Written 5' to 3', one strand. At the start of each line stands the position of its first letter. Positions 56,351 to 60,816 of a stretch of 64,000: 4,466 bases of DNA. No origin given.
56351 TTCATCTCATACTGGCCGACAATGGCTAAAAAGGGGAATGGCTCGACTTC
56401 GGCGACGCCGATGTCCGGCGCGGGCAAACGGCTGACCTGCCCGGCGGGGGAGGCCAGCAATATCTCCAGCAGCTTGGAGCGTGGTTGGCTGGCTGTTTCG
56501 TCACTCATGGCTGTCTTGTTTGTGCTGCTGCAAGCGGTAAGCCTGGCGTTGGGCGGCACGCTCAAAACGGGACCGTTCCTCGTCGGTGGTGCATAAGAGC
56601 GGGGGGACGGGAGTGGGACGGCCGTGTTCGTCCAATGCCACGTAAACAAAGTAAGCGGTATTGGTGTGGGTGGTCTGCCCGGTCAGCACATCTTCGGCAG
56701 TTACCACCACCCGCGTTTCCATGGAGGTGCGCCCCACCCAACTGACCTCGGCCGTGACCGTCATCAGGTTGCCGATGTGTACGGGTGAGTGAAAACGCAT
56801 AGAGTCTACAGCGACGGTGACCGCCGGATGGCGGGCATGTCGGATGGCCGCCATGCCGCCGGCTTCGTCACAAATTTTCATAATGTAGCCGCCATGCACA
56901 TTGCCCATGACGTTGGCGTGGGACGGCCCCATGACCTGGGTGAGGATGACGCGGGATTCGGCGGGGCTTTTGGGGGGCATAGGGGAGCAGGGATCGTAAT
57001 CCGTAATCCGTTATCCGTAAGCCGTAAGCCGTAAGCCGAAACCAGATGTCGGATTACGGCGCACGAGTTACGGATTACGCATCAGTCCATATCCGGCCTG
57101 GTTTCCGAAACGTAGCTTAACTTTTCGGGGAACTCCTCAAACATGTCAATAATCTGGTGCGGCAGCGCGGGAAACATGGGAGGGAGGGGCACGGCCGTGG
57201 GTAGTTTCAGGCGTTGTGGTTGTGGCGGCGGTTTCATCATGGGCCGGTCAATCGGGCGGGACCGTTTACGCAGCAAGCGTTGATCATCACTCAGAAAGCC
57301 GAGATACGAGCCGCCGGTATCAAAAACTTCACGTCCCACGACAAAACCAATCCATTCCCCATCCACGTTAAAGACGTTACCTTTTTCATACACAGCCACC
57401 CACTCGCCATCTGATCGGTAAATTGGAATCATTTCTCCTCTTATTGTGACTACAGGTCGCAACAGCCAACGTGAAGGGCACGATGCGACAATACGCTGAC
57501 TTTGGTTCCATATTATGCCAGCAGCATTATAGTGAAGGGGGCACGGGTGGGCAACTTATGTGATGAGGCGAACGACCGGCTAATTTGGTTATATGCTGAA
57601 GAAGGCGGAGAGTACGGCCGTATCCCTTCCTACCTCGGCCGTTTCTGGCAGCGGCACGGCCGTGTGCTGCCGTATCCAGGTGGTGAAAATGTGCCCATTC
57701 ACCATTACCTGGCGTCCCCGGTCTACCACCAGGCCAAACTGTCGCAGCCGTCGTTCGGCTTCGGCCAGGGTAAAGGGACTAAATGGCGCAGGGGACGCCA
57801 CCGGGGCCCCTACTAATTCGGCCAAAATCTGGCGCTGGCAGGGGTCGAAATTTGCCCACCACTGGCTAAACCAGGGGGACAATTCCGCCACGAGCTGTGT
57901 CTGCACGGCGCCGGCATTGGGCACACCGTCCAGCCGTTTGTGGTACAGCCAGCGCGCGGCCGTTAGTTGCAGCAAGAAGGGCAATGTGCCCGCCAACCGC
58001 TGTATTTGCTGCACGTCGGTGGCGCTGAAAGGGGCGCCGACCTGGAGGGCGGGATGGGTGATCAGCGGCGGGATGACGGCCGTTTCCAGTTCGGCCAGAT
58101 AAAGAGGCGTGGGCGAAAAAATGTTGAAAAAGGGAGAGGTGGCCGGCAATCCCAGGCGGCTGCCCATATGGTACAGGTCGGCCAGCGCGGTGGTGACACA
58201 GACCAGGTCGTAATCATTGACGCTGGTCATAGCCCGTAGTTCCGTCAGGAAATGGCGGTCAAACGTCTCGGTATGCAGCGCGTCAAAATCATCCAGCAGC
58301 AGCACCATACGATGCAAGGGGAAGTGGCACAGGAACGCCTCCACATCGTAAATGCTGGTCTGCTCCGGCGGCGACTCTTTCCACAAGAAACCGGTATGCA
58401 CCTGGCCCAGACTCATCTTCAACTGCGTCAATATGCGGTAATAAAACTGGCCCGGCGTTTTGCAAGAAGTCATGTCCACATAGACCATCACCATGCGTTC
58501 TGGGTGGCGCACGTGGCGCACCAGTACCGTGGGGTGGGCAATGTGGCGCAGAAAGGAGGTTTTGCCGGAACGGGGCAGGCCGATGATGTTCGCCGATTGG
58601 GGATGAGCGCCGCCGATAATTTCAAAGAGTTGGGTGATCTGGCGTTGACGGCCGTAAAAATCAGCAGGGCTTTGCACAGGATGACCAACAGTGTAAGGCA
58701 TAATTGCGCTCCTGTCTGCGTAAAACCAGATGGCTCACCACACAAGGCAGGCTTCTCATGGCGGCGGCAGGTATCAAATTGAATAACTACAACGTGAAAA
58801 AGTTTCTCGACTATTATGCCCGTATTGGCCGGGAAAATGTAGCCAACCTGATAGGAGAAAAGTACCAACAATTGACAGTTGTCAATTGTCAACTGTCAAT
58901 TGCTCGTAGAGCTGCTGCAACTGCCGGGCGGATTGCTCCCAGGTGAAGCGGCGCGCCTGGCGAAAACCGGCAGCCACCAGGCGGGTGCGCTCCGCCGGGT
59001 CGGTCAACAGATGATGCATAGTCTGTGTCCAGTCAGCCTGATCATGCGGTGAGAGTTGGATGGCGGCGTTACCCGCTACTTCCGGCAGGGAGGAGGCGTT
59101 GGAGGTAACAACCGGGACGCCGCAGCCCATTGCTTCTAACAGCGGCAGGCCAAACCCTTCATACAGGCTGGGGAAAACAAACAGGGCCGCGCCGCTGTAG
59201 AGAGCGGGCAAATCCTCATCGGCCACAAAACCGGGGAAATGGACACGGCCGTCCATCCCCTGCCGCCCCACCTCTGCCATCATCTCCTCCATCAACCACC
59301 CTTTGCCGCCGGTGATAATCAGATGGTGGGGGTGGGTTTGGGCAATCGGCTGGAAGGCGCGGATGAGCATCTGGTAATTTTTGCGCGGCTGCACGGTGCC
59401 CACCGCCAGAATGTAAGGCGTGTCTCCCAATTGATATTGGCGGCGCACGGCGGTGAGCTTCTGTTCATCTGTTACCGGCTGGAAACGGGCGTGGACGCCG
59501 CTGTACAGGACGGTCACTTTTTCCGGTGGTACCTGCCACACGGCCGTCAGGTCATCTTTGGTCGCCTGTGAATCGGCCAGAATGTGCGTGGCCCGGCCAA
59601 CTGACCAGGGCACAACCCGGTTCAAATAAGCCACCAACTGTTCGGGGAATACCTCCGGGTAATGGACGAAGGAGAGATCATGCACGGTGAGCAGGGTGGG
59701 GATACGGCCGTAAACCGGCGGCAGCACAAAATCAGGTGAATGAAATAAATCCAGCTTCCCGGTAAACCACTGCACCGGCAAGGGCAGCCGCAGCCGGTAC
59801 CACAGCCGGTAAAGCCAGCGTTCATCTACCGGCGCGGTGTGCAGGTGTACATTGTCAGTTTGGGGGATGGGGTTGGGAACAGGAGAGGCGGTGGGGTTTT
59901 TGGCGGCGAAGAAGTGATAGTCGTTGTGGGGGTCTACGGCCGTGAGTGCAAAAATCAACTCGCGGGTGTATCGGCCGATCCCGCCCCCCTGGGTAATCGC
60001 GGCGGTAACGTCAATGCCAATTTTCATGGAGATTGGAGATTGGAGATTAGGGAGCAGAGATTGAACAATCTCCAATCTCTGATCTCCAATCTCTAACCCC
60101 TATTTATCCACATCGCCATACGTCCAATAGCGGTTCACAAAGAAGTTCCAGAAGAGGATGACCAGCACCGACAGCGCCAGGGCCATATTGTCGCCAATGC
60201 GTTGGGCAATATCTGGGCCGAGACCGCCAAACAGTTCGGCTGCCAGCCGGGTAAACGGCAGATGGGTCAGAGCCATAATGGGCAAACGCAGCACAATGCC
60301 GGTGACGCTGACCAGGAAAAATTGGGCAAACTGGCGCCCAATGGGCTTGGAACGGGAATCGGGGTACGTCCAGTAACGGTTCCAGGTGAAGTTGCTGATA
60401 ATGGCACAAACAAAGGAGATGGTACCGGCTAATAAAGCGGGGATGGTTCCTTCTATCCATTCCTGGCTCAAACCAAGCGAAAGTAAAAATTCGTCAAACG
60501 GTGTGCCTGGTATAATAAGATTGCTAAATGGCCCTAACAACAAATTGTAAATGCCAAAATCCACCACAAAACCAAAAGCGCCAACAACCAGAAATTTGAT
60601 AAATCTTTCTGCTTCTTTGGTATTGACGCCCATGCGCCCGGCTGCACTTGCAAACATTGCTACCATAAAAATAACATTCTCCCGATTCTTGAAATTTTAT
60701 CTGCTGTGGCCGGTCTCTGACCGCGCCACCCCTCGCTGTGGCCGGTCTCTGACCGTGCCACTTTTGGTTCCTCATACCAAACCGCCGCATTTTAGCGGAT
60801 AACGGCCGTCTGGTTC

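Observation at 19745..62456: STRR-like tandem heptanucleotide arrays, usually as inverted pairs (hairpins), punctuate many gene junctions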

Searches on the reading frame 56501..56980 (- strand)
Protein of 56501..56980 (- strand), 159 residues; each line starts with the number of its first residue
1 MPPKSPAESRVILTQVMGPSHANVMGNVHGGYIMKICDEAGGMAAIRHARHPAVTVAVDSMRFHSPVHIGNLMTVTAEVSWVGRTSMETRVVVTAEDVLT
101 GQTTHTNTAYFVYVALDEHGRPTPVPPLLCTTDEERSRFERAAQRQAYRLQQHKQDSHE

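Call 25: search_protein_families(library=pfam, proteins=[window:56501-56980:-], max_evalue=0.00001)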
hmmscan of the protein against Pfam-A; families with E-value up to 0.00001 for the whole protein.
window:56501-56980:- (159 aa): 1 family
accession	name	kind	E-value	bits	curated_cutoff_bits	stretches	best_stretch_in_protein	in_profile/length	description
PF03061.28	4HBT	-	6.3e-22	78.1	20.6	1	25-98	1-75/79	Thioesterase superfamily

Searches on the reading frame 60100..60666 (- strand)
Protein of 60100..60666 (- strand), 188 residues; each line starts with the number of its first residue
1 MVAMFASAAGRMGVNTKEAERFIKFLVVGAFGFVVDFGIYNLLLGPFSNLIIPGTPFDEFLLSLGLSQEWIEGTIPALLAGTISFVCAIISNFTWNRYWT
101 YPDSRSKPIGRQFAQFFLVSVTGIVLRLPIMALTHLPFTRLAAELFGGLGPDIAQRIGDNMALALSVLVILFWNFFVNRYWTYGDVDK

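Call 26: search_protein_families(library=pfam, proteins=[window:60100-60666:-], max_evalue=0.00001)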
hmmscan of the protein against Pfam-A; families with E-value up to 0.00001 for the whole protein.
window:60100-60666:- (188 aa): 1 family
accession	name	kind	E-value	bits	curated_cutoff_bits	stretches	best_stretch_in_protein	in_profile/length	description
PF04138.20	GtrA_DPMS_TM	-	8.3e-20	71.6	26.1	1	24-182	1-116/117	GtrA/DPMS, transmembrane domain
